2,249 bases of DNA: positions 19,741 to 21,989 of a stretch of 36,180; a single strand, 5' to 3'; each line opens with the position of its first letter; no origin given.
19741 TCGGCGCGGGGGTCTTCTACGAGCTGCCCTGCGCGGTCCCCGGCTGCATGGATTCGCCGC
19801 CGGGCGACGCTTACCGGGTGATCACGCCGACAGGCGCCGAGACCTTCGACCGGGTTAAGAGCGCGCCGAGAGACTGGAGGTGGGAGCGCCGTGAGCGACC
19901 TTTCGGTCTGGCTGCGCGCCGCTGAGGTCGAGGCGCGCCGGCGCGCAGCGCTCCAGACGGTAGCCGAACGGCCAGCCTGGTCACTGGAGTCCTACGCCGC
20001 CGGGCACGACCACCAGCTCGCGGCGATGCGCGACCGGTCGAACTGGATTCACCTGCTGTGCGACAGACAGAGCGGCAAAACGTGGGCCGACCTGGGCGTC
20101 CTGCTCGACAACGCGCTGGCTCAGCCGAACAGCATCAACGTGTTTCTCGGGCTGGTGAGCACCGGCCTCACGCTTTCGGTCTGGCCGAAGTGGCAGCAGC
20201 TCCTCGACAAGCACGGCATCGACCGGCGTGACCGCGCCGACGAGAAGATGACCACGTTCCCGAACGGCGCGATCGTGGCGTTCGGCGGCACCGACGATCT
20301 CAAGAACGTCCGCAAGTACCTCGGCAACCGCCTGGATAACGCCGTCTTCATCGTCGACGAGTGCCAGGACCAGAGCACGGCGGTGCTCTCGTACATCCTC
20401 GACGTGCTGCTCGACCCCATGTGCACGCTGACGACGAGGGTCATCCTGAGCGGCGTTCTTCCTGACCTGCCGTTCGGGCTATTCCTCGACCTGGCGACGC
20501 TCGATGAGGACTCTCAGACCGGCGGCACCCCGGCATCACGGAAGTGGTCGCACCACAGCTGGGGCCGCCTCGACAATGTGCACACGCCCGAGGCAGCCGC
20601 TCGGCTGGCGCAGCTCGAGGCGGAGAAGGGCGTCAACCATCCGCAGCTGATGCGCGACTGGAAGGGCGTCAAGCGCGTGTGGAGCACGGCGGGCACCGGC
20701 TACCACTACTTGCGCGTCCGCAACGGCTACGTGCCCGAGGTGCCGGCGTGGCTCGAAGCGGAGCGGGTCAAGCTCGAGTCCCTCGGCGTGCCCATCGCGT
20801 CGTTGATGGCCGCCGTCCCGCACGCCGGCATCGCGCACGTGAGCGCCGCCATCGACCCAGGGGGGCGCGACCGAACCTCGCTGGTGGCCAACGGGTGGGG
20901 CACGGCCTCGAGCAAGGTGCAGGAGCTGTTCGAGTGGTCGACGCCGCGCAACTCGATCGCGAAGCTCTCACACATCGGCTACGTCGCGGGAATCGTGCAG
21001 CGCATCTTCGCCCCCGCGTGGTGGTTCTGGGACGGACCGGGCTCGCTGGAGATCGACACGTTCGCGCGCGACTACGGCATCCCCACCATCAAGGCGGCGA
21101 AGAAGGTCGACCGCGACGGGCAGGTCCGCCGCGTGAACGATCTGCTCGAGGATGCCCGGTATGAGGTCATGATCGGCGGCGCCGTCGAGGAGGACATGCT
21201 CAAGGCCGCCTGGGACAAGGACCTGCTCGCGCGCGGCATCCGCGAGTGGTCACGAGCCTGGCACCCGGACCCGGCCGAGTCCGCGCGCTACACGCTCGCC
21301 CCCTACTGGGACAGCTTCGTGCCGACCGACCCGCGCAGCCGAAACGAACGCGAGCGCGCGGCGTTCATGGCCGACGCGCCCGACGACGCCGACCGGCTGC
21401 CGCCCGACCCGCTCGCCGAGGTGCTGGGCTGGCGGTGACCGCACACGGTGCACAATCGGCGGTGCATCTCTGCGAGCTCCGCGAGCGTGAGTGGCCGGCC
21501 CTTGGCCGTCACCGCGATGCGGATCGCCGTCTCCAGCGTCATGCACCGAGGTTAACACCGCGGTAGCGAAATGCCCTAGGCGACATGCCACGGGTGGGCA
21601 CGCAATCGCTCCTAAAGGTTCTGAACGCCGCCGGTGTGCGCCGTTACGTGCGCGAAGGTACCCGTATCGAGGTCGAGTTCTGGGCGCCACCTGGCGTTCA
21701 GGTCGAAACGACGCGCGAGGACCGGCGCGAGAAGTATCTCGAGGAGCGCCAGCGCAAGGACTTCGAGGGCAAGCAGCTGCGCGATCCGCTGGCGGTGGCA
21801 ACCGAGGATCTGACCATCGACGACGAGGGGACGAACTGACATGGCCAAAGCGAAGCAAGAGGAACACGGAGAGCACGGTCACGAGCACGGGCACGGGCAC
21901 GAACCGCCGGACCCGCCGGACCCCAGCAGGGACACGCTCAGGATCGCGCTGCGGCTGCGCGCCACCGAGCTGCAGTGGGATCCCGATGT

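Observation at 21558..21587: A 19-nt motif (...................) occurs four times, always on the plus strand at fixed distances before late gene blocks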

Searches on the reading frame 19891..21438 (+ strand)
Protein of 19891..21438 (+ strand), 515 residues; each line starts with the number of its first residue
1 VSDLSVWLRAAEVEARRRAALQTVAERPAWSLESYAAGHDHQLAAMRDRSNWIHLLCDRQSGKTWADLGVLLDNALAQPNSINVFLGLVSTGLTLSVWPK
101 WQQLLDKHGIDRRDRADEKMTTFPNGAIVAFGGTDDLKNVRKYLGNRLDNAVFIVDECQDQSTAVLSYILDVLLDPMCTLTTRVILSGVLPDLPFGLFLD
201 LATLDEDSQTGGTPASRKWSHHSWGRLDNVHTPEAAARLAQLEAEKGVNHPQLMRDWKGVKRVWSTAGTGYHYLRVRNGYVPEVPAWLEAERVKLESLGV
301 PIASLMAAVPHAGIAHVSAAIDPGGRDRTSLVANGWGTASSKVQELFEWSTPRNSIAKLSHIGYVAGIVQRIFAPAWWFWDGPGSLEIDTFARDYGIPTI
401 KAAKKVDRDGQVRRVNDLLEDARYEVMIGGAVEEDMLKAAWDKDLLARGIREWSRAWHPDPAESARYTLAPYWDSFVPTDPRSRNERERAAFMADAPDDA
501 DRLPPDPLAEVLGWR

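Call 7: search_dna_similar(query=window:19891-21438:+, collection=phages, mode=protein, max_rows=25)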
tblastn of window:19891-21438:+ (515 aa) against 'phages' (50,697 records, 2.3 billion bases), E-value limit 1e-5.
No match.

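Call 11: search_protein_families(library=pfam, proteins=[window:19891-21438:+], max_evalue=0.01)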
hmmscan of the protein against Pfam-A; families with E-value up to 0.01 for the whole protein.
window:19891-21438:+ (515 aa): 0 families

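Call 14: search_protein_families(library=phrogs, proteins=[window:19891-21438:+], max_evalue=0.01)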
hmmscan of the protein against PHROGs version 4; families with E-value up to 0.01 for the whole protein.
window:19891-21438:+ (515 aa): 3 families
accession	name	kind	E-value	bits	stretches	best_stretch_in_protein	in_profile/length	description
phrog_2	-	head and packaging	8e-09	35.8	1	39-486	267-607/807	terminase large subunit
phrog_979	-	head and packaging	8.7e-07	29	1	35-170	151-285/642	terminase large subunit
phrog_7579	-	head and packaging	0.0029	17.9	1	38-81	5-48/239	terminase large subunit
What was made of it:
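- Checked: The major head protein at 26329-27744 and the large terminase at 19891-21438 hit PHROGs families (call 14).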

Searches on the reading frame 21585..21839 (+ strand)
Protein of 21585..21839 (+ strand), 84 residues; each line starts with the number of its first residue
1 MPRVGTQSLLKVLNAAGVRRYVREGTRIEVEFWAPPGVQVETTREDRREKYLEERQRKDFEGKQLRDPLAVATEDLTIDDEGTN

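Call 11: search_protein_families(library=pfam, proteins=[window:21585-21839:+], max_evalue=0.01)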
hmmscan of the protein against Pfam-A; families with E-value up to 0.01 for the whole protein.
window:21585-21839:+ (84 aa): 0 families
